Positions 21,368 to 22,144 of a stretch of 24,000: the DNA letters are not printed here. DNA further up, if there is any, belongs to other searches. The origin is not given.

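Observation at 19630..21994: Divergent two-gene module between treF and yhjB: HEPN-like/TM/ankyrin-like membrane protein plus a cytoplasmic lysozyme-fold protein, both apparently lacking canonical catalytic residues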

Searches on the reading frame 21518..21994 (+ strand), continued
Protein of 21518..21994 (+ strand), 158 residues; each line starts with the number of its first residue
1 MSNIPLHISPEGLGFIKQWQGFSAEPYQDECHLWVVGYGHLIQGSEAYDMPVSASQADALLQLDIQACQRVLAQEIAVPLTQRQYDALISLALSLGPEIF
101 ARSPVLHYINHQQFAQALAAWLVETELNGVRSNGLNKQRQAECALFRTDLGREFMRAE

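Call 50: find_homologous_proteins(query=A4, max_evalue=1e-10)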
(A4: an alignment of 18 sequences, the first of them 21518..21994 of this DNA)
Query A4 (18 sequences) (158 aa, profile of the alignment): 371 proteins with E <= 1e-10 among 8000 candidates; the best 120 are listed.
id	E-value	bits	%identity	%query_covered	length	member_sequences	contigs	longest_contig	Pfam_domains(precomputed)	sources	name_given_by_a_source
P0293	2.2e-58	215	42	94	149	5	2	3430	PF00959.25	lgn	-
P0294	5.8e-58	213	41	91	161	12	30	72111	PF00959.25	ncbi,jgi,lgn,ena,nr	ncbi:MAG: lysozyme [Enterobacter sp.]|jgi:GH24 family phage-related lysozyme (muramidase)|nr:lysozym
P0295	8.7e-58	213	42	94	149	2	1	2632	PF00959.25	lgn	-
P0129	1.3e-57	212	76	100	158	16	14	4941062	PF00959.25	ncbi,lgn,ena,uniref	ncbi:lysozyme [Pseudocitrobacter faecalis]|uniref:lysozyme n=1 Tax=Pseudocitrobacter faecalis TaxID=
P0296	1.5e-57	212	44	93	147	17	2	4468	PF00959.25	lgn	-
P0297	2.1e-57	211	52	92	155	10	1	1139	PF00959.25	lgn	-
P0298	4.0e-57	211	46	89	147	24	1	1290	PF00959.25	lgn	-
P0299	6.2e-57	210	48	96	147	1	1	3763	PF00959.25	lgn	-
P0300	6.2e-57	210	50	92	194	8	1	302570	PF00959.25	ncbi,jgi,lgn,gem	-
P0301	6.5e-57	210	51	94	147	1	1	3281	PF00959.25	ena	-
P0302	7.5e-57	210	41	94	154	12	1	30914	PF00959.25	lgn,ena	-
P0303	1.0e-56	209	46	89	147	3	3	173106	PF00959.25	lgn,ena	-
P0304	1.1e-56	209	49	95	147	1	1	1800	PF00959.25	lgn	-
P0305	1.2e-56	209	46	89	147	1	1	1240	PF00959.25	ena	-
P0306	1.2e-56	209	38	95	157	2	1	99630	PF00959.25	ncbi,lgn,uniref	ncbi:lysozyme [Enterobacter soli]|uniref:lysozyme n=1 Tax=Enterobacter soli TaxID=885040 RepID=UPI00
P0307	1.3e-56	209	46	89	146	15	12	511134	PF00959.25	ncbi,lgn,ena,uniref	ncbi:lysozyme [Kluyvera sp. CHPC 1.2972]|uniref:lysozyme n=1 Tax=Kluyvera sp. CHPC 1.2972 TaxID=2995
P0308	1.3e-56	209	47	94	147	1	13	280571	PF00959.25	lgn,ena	-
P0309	1.5e-56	209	48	96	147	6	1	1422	PF00959.25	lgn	-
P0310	3.0e-56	208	40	94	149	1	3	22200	PF00959.25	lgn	-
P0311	3.5e-56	207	50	95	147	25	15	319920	PF00959.25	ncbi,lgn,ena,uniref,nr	ncbi:lysozyme [Kluyvera intermedia]|uniref:lysozyme n=1 Tax=Kluyvera intermedia TaxID=61648 RepID=UP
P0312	3.7e-56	207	50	92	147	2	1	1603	PF00959.25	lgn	-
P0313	6.8e-56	207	49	94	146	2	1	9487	PF00959.25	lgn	-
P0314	1.2e-55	206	45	95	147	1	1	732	PF00959.25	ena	-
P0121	1.4e-55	206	100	100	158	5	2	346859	PF00959.25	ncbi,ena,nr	ncbi:lysozyme [Enterobacteriaceae bacterium G50]|nr:lysozyme [Enterobacteriaceae bacterium G50]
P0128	1.4e-55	205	79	100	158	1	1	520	PF00959.25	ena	-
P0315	1.5e-55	205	41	94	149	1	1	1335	PF00959.25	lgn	-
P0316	1.8e-55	205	50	90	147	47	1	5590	PF00959.25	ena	-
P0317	2.2e-55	205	51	90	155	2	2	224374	PF00959.25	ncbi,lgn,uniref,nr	ncbi:lysozyme [Superficieibacter electus]|uniref:Lysozyme n=1 Tax=Superficieibacter electus TaxID=20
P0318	2.3e-55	205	41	92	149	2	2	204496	PF00959.25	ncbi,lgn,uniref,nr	ncbi:TPA: lysozyme [Enterobacter soli]|uniref:Lysozyme n=1 Tax=Enterobacter soli TaxID=885040 RepID=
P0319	2.7e-55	205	48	95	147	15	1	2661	PF00959.25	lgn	-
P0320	2.9e-55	204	47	88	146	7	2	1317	PF00959.25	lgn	-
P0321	3.2e-55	204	42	91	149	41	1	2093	PF00959.25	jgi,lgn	jgi:GH24 family phage-related lysozyme (muramidase)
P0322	3.8e-55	204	42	92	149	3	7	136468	PF00959.25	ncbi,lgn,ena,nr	ncbi:TPA: lysozyme [Enterobacter asburiae]|nr:lysozyme [Enterobacter asburiae]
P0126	4.3e-55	204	80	100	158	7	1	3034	PF00959.25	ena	-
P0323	5.2e-55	204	52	90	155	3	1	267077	PF00959.25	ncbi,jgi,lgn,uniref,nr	ncbi:lysozyme [Superficieibacter sp.]|uniref:lysozyme n=1 Tax=Superficieibacter sp. TaxID=2303322 Re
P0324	5.3e-55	204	42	90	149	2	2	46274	PF00959.25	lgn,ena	-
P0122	6.5e-55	203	82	100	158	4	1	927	PF00959.25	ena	-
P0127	7.9e-55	203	80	100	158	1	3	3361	PF00959.25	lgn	-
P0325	8.1e-55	203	50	90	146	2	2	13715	PF00959.25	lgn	-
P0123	1.2e-54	202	82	100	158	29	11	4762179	PF00959.25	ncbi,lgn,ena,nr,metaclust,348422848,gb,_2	ncbi:phage-related lysozyme (muraminidase) [Enterobacteriaceae bacterium strain FGI 57]|nr:phage-rel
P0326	1.2e-54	202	51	90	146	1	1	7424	PF00959.25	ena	-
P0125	2.1e-54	202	82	100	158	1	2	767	PF00959.25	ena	-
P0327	3.8e-54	201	46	95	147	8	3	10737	PF00959.25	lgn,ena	-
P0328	3.9e-54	201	47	91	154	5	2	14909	PF00959.25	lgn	-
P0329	4.0e-54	201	50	91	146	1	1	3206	PF00959.25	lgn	-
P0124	6.5e-54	200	82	100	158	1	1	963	PF00959.25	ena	-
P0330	7.0e-54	200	47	94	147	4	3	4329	PF00959.25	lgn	-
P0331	8.5e-54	200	48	96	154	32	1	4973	PF00959.25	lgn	-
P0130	8.8e-54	200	66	100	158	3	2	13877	PF00959.25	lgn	-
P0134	1.3e-53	199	58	100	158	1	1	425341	PF00959.25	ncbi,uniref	ncbi:lysozyme [Pseudocitrobacter cyperus]|uniref:Lysozyme n=1 Tax=Pseudocitrobacter cyperus TaxID=31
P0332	2.2e-53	198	48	91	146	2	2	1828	PF00959.25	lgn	-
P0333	4.2e-53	197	50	90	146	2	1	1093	PF00959.25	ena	-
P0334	4.7e-53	197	53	87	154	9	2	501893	PF00959.25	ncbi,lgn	-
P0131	6.3e-53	197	65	100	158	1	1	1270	PF00959.25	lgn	-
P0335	1.4e-52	196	48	94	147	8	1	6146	PF00959.25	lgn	-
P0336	2.2e-52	195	46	89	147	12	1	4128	PF00959.25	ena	-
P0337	6.1e-52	194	44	94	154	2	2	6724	PF00959.25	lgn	-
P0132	7.5e-52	193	61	100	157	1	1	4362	PF00959.25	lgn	-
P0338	3.6e-50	188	37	94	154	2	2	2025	PF00959.25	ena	-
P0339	2.9e-48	182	44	94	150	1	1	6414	PF00959.25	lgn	-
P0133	1.9e-47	179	63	100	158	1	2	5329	PF00959.25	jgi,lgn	jgi:lysozyme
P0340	9.9e-46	174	38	76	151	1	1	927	PF00959.25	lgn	-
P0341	1.1e-45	173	46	93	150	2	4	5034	PF00959.25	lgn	-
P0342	2.8e-45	172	44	61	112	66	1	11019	PF00959.25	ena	-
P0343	7.8e-45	171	45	61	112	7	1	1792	PF00959.25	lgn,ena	-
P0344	8.0e-45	171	44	61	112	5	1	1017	PF00959.25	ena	-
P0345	8.4e-45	171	43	95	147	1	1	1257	PF00959.25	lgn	-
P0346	8.6e-45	171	45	61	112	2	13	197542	PF00959.25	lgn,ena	-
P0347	3.7e-44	168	39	69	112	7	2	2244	PF00959.25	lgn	-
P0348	5.7e-44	168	43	61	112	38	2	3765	PF00959.25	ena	-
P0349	6.1e-44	168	41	62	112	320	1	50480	PF00959.25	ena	-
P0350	9.7e-44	167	43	61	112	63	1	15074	PF00959.25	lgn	-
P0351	1.1e-43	167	39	69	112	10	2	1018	PF00959.25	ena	-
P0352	1.3e-43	167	38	62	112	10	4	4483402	PF00959.25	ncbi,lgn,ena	-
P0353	1.7e-43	166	39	61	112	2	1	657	PF00959.25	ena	-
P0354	1.8e-43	166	43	61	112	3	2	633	PF00959.25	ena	-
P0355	3.2e-43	165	39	74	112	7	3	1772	PF00959.25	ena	-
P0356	3.5e-43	165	45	61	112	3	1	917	PF00959.25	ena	-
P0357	3.7e-43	165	44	60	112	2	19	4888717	PF00959.25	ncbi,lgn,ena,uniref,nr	ncbi:lysozyme [Enterobacter sp. RHBSTW-00994]|uniref:lysozyme n=1 Tax=Enterobacteriaceae TaxID=543 R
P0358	3.8e-43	165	41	61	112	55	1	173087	PF00959.25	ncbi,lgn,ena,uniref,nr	ncbi:lysozyme [Enterobacter sp. 120016]|uniref:lysozyme n=1 Tax=Enterobacter sp. 120016 TaxID=283487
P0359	6.3e-43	164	44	59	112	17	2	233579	PF00959.25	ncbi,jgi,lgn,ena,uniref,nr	ncbi:lysozyme [Enterobacter sp. 170198]|jgi:GH24 family phage-related lysozyme (muramidase)|uniref:L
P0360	6.7e-43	164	43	61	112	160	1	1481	PF00959.25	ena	-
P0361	7.7e-43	164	43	61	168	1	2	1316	PF10050.15,PF00959.25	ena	-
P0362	9.8e-43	164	44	61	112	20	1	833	PF00959.25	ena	-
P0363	9.9e-43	164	44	61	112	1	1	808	PF00959.25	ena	-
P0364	1.1e-42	164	42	61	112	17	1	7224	PF00959.25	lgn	-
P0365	1.2e-42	163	40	62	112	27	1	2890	PF00959.25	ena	-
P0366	1.5e-42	163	38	69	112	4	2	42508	PF00959.25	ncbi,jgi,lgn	jgi:Phage-related lysozyme (muraminidase)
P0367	1.7e-42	163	40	61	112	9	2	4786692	PF00959.25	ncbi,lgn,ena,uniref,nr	ncbi:lysozyme [Enterobacter mori]|uniref:lysozyme n=1 Tax=Enterobacter mori TaxID=539813 RepID=UPI00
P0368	2.4e-42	163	41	61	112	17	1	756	PF00959.25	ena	-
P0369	2.5e-42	163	42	61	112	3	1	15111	PF00959.25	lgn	-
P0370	3.0e-42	162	41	62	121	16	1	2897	PF00959.25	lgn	-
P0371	3.0e-42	162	42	61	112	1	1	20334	PF00959.25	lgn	-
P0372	3.6e-42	162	40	61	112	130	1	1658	PF00959.25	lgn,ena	-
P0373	3.6e-42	162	43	61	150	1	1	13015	PF00959.25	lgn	-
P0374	3.9e-42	162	42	61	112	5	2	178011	PF00959.25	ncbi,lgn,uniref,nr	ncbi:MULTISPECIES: lysozyme [unclassified Enterobacter]|uniref:lysozyme n=1 Tax=unclassified Enterob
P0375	4.1e-42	162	42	61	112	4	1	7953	PF00959.25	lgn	-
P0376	4.4e-42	162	39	66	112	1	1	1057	PF00959.25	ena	-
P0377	7.7e-42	161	43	66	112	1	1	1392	PF00959.25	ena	-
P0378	1.1e-41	160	39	74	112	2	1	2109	PF00959.25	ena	-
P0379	1.1e-41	160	40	60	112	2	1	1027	PF00959.25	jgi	-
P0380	2.2e-41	159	44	66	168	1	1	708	PF10050.15,PF00959.25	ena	-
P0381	2.6e-41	159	44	66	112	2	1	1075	PF00959.25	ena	-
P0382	2.9e-41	159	44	61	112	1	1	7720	PF00959.25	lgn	-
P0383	3.1e-41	159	41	62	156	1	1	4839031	PF00959.25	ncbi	-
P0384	5.2e-41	158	39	61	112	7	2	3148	PF00959.25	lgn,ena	-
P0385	7.1e-41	158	38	74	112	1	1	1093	PF00959.25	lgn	-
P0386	1.2e-40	157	43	66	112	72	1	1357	PF00959.25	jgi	-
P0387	1.8e-40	156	39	61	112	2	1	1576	PF00959.25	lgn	-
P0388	2.6e-40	156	42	61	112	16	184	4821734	PF00959.25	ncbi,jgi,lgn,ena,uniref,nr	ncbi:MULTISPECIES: lysozyme [Enterobacter]|jgi:lysozyme|uniref:Lysozyme n=1 Tax=Enterobacter cancero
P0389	3.1e-40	156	39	62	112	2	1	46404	PF00959.25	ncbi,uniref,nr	ncbi:lysozyme [Enterobacter hormaechei]|uniref:glycoside hydrolase family protein n=1 Tax=Enterobact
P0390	3.9e-40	155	45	60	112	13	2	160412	PF00959.25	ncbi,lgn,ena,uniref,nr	ncbi:lysozyme [Enterobacter chengduensis]|uniref:lysozyme n=1 Tax=Enterobacter chengduensis TaxID=24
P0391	4.6e-40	155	42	61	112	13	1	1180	PF00959.25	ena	-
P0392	1.0e-39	154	43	66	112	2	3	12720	PF00959.25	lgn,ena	-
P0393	1.5e-39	154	38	61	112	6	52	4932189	PF00959.25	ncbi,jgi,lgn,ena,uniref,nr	ncbi:glycoside hydrolase family protein [Enterobacter wuhouensis]|jgi:GH24 family phage-related lyso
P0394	4.8e-39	152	39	58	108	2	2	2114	PF00959.25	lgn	-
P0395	1.9e-38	150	45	94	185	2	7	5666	PF00959.25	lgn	-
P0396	3.3e-38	149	43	61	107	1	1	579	PF00959.25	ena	-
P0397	4.2e-38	149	38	63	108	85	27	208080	PF00959.25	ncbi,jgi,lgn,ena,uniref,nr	ncbi:lysozyme [Enterobacter cloacae]|uniref:lysozyme n=1 Tax=Enterobacter cloacae TaxID=550 RepID=UP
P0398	6.3e-38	148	36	61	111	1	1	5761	PF00959.25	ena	-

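Call 65: search_protein_families(library=padloc, proteins=[window:21518-21994:+], max_evalue=0.01)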
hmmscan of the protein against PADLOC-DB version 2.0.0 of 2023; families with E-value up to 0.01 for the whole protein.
window:21518-21994:+ (158 aa): 0 families

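Call 66: search_protein_families(library=phrogs, proteins=[window:21518-21994:+], max_evalue=0.001)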
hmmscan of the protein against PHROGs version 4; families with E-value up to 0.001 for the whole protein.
window:21518-21994:+ (158 aa): 5 families
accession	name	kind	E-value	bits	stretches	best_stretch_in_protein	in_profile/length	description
phrog_7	-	lysis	1.6e-25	90.4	1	5-150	551-699/873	endolysin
phrog_10457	-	lysis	6e-14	53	1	50-147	1-94/95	endolysin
phrog_33083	-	lysis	8.5e-12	45.5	1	11-148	6-142/456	endolysin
phrog_7910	-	lysis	4e-07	31.5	1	61-144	6-89/96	endolysin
phrog_28234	-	lysis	5.6e-05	23.4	1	32-148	97-221/372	endolysin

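Call 77: find_encoding_contigs(protein=P0300, flank=5000, max_places=2)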
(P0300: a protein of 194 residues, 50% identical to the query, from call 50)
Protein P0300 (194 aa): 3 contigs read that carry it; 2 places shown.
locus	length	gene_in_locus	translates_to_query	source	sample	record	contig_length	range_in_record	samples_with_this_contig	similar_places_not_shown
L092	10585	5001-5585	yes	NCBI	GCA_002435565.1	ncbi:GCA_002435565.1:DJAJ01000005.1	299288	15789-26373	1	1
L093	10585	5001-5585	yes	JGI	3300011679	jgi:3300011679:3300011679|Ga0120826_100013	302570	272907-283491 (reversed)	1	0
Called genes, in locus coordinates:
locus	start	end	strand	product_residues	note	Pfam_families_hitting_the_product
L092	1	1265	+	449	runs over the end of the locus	PF07992:Pyr_redox_2, PF13738:Pyr_redox_3, PF00070:Pyr_redox, PF02852:Pyr_redox_dim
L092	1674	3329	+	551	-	PF01204:Trehalase, PF22422:MGH1-like_GH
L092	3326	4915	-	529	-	PF18729:HEPN_STY4199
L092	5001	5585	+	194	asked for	PF00959:Phage_lysozyme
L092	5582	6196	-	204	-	PF08281:Sigma70_r4_2 (weak), PF13936:HTH_38 (weak), PF00196:GerE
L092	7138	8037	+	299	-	PF00126:HTH_1, PF03466:LysR_substrate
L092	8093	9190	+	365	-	PF03631:Virul_fac_BrkB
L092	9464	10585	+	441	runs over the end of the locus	PF00083:Sugar_tr, PF07690:MFS_1, PF00083:Sugar_tr, PF07690:MFS_1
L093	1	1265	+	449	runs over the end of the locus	PF07992:Pyr_redox_2, PF13738:Pyr_redox_3, PF00070:Pyr_redox, PF02852:Pyr_redox_dim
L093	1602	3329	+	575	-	PF01204:Trehalase, PF22422:MGH1-like_GH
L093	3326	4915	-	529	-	PF18729:HEPN_STY4199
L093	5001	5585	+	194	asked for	PF00959:Phage_lysozyme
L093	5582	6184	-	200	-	PF00196:GerE, PF08281:Sigma70_r4_2 (weak), PF13936:HTH_38 (weak)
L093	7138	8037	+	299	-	PF00126:HTH_1, PF03466:LysR_substrate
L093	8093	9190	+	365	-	PF03631:Virul_fac_BrkB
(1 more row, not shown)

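Call 78: find_encoding_contigs(protein=P0383, flank=5000, max_places=2)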
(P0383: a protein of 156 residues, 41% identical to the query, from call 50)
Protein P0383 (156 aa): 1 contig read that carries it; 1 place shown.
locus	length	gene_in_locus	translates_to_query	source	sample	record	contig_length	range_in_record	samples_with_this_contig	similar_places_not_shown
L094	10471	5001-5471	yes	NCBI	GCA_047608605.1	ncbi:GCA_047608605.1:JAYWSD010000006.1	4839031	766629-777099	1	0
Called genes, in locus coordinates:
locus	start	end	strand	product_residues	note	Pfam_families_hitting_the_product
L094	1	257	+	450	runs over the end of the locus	PF07992:Pyr_redox_2, PF13738:Pyr_redox_3, PF00070:Pyr_redox, PF02852:Pyr_redox_dim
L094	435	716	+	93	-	-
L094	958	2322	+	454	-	PF01204:Trehalase, PF22422:MGH1-like_GH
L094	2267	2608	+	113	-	PF01204:Trehalase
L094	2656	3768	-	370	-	PF18729:HEPN_STY4199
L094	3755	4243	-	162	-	PF18729:HEPN_STY4199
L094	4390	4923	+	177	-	PF13302:Acetyltransf_3, PF00583:Acetyltransf_1, PF13420:Acetyltransf_4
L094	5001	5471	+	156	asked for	PF00959:Phage_lysozyme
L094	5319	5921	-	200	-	PF04545:Sigma70_r4 (weak), PF08281:Sigma70_r4_2 (weak), PF00196:GerE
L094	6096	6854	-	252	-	PF00106:adh_short, PF08659:KR, PF23441:SDR, PF13561:adh_short_C2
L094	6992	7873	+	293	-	PF00126:HTH_1, PF03466:LysR_substrate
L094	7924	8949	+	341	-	PF03631:Virul_fac_BrkB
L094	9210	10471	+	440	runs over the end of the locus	PF00083:Sugar_tr, PF07690:MFS_1, PF00083:Sugar_tr, PF07690:MFS_1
